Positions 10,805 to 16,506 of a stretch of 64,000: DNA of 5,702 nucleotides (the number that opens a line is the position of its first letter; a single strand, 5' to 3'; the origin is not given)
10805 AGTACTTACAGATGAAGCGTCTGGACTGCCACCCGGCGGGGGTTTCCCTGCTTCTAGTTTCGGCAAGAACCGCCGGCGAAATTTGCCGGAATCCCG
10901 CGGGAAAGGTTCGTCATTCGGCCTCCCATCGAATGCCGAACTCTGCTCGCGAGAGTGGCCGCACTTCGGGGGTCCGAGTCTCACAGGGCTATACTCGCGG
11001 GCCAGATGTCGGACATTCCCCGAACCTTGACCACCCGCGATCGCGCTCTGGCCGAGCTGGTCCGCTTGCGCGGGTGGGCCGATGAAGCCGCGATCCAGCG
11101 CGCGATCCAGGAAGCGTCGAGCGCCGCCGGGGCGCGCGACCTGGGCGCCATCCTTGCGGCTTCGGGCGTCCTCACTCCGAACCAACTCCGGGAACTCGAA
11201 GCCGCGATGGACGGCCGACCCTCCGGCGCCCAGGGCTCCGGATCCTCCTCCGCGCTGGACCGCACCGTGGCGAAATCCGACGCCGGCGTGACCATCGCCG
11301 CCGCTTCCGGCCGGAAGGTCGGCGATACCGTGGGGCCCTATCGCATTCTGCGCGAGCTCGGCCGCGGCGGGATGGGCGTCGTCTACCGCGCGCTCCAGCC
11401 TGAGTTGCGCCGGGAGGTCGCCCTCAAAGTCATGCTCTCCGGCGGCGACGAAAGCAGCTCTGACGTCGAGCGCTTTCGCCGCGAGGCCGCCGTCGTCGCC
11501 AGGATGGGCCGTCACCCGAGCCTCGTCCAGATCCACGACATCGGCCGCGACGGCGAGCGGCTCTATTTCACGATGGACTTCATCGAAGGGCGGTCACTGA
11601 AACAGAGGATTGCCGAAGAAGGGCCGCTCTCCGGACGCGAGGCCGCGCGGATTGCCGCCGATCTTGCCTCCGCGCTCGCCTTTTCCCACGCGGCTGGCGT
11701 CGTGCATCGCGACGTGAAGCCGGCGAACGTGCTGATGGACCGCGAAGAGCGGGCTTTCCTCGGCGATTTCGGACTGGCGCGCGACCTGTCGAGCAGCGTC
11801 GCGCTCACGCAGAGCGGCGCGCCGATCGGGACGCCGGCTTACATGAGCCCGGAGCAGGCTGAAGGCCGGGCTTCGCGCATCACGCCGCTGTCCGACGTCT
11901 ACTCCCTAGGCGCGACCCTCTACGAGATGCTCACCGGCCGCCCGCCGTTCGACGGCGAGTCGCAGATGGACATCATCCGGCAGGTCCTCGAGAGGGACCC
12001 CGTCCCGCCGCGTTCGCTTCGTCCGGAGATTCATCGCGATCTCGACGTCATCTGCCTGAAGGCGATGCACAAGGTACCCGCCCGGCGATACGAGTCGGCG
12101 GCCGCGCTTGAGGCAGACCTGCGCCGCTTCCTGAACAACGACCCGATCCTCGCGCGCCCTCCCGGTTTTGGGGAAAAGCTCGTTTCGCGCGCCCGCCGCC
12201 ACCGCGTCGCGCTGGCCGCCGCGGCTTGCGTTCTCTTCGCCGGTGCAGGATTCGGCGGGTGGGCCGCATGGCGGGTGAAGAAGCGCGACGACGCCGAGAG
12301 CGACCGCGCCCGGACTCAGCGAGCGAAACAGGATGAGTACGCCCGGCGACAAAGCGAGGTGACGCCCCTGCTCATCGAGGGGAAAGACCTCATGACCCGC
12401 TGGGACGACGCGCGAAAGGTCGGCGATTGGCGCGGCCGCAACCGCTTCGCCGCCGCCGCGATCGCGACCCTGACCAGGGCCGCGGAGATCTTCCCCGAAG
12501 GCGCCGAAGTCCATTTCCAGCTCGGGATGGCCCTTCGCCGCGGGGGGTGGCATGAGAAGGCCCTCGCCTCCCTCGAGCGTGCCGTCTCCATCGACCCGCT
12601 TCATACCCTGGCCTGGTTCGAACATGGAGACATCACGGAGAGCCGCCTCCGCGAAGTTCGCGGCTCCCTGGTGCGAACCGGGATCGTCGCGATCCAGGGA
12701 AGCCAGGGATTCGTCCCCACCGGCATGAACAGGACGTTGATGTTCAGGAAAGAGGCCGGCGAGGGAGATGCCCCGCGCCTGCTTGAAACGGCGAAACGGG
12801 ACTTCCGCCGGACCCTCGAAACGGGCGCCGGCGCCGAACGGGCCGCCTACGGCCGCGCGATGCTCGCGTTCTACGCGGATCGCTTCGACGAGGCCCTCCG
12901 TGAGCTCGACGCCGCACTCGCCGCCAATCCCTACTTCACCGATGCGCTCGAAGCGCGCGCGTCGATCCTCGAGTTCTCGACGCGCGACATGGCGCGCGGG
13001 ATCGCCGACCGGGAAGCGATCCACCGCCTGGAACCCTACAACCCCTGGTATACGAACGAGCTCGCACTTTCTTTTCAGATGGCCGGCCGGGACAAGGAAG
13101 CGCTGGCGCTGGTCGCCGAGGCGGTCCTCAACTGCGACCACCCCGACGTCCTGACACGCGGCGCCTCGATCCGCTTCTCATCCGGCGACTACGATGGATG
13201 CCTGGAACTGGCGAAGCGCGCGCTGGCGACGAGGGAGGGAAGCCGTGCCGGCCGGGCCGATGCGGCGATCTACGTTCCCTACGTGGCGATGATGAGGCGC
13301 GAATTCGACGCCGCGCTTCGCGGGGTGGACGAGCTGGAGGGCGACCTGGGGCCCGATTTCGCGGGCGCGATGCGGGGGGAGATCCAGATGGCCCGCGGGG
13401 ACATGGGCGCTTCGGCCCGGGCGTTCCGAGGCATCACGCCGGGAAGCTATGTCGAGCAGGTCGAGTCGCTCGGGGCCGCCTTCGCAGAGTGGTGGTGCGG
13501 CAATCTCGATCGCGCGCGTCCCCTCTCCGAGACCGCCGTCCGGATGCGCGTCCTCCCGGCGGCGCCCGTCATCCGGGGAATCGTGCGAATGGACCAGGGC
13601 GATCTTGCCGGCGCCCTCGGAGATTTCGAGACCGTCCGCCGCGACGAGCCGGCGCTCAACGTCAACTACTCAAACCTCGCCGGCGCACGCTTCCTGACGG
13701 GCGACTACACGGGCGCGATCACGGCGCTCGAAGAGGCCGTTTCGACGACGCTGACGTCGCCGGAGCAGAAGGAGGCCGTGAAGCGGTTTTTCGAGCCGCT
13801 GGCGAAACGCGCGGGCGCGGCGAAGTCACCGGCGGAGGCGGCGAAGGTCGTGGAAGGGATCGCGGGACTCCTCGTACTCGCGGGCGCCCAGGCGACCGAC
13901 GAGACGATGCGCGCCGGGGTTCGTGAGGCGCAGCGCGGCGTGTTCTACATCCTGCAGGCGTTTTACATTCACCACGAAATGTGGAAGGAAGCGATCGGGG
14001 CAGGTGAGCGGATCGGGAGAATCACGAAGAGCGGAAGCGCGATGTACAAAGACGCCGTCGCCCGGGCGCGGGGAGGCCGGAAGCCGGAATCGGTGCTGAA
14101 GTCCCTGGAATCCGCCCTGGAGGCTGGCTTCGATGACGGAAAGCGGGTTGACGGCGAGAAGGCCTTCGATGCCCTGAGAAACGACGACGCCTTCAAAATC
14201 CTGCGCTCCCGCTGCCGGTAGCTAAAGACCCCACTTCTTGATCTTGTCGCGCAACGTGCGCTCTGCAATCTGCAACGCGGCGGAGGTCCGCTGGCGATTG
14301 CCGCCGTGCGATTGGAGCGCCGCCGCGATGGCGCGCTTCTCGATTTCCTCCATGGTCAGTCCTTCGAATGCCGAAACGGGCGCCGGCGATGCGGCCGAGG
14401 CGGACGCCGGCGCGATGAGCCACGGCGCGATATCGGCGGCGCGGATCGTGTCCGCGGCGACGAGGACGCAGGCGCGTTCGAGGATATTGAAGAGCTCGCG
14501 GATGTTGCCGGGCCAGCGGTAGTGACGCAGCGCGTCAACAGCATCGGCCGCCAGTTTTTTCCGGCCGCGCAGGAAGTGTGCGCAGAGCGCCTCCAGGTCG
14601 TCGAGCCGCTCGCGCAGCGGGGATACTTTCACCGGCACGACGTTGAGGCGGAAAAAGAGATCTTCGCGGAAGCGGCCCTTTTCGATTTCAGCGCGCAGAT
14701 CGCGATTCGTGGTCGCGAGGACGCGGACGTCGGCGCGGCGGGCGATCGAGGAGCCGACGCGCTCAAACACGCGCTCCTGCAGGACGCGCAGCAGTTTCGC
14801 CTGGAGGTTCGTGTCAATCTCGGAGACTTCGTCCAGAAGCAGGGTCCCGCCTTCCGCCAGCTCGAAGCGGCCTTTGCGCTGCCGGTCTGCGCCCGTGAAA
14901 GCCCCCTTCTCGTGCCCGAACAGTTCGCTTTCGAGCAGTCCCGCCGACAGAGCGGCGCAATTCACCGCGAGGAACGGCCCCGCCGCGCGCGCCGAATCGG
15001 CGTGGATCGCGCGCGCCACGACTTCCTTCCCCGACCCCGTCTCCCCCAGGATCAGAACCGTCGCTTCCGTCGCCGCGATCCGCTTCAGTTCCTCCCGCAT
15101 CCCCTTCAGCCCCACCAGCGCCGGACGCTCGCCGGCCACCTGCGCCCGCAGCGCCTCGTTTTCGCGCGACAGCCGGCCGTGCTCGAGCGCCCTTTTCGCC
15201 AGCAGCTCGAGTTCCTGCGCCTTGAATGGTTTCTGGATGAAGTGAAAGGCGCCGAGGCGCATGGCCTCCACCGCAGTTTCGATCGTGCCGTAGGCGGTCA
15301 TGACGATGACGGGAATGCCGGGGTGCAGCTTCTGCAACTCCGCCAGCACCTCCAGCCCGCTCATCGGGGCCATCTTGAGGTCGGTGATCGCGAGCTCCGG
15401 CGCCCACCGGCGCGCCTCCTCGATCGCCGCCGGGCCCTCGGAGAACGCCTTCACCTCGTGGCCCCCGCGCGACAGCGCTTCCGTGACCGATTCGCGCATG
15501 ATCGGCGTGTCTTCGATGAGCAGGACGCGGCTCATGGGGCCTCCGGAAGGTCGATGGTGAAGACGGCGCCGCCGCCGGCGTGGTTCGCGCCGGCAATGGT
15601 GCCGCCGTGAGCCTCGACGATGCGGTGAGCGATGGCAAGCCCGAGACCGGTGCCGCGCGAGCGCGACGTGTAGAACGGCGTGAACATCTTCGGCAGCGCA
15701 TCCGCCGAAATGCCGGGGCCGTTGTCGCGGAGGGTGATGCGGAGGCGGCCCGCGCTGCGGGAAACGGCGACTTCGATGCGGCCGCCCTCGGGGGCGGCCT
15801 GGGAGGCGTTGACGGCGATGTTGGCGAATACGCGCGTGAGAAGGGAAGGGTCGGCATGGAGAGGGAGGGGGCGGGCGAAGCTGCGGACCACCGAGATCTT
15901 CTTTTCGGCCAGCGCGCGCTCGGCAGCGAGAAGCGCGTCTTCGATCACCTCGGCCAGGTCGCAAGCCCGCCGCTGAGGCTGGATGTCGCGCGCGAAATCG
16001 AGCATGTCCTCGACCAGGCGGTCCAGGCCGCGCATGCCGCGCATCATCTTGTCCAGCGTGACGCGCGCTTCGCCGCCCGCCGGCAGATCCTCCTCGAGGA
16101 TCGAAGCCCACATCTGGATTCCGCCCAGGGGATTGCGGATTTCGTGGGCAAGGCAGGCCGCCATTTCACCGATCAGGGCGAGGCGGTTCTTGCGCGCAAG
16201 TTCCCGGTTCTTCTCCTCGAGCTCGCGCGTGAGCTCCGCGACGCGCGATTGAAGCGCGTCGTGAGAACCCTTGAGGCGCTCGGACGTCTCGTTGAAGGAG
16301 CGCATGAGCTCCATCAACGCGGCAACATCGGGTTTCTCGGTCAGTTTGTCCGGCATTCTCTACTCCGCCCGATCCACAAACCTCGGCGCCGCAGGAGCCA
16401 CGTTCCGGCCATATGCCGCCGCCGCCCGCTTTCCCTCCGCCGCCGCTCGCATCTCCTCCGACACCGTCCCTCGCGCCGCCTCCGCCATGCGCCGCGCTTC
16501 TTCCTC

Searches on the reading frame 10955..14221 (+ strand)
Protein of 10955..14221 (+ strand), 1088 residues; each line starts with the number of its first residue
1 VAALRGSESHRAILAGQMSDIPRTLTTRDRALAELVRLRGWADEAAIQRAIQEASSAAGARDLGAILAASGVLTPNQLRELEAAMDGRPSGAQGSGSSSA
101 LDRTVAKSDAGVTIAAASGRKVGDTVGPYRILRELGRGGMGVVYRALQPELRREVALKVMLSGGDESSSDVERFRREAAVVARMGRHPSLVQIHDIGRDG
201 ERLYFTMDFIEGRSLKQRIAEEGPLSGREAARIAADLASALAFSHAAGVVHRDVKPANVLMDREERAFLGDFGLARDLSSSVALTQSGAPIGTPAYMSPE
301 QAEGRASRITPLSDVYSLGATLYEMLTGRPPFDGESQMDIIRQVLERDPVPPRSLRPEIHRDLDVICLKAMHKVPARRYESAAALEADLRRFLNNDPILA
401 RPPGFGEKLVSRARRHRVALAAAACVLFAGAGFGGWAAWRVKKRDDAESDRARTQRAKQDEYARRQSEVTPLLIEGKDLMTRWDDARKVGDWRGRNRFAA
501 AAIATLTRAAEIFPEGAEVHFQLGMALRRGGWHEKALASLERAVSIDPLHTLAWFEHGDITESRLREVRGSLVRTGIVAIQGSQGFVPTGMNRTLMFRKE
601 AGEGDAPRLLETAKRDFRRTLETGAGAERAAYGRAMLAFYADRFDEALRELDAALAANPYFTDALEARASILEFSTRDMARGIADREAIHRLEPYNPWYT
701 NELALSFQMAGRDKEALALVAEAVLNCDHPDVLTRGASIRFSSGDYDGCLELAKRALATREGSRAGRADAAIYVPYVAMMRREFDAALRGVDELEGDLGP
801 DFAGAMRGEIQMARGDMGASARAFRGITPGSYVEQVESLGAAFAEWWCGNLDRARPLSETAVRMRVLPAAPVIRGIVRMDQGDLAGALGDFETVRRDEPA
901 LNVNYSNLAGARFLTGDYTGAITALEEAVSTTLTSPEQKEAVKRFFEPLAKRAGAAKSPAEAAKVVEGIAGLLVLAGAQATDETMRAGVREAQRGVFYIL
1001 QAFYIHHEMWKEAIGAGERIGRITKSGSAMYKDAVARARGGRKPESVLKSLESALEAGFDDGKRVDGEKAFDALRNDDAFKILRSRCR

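Call 67: search_protein_families(library=pfam, proteins=[window:10955-14221:+], max_evalue=0.001)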
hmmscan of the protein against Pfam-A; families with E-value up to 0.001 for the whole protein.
window:10955-14221:+ (1088 aa): 14 families
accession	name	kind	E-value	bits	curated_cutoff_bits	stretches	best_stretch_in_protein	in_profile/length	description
PF00069.31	Pkinase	-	1e-49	169.8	31.7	1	129-384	1-257/263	Protein kinase domain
PF07714.23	PK_Tyr_Ser-Thr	-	8.1e-33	114.2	23.1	1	131-379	3-249/258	Protein tyrosine and serine/threonine kinase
PF07719.23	TPR_2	-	1.3e-15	56.5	27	1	517-549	1-33/34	Tetratricopeptide repeat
PF13428.12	TPR_14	-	4e-10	39.8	23.5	1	518-559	2-43/44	Tetratricopeptide repeat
PF00515.34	TPR_1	-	5.9e-10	39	27.8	0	517-548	1-32/34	Tetratricopeptide repeat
PF13424.12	TPR_12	-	2.1e-09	37.8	30.1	0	499-547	19-75/77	Tetratricopeptide repeat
PF13414.12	TPR_11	-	2.2e-08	34.1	26.8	0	501-527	12-38/42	TPR repeat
PF14559.12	TPR_19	-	4.1e-08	33.9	25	0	500-550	8-58/68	Tetratricopeptide repeat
PF13181.12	TPR_8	-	1.7e-07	31.3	25.7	1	517-548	1-32/34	Tetratricopeptide repeat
PF13432.12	TPR_16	-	1.8e-06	28.7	32.7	1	496-548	10-62/65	Tetratricopeptide repeat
PF13431.12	TPR_17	-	2e-05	24.9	24.4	0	506-537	2-33/34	Tetratricopeptide repeat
PF01636.29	APH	-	0.00027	21.2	23.2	0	145-246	15-109/239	Phosphotransferase enzyme family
PF14531.12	Kinase-like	-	0.00046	20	25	0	242-337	159-256/289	Kinase-like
PF03109.22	ABC1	-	0.00049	19.8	22.9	0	204-280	144-219/244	ABC1 atypical kinase-like domain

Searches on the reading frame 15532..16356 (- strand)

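Call 67: search_protein_families(library=pfam, proteins=[window:15532-16356:-], max_evalue=0.001)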
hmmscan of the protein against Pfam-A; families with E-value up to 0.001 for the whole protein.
window:15532-16356:- (274 aa): 4 families
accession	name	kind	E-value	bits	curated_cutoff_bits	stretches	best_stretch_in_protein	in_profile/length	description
PF02518.31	HATPase_c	-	2.9e-27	95.7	26.4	1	169-273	2-110/111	Histidine kinase-, DNA gyrase B-, and HSP90-like ATPase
PF00512.31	HisKA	-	2.3e-14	53.6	26.9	1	63-123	3-62/66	His Kinase A (phospho-acceptor) domain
PF13581.12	HATPase_c_2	-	2.5e-05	24.7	27.4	1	177-249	40-111/127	Histidine kinase-like ATPase domain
PF10090.15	HPTransfase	-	8.1e-05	22.8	22.9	0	175-219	34-78/123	Histidine phosphotransferase C-terminal domain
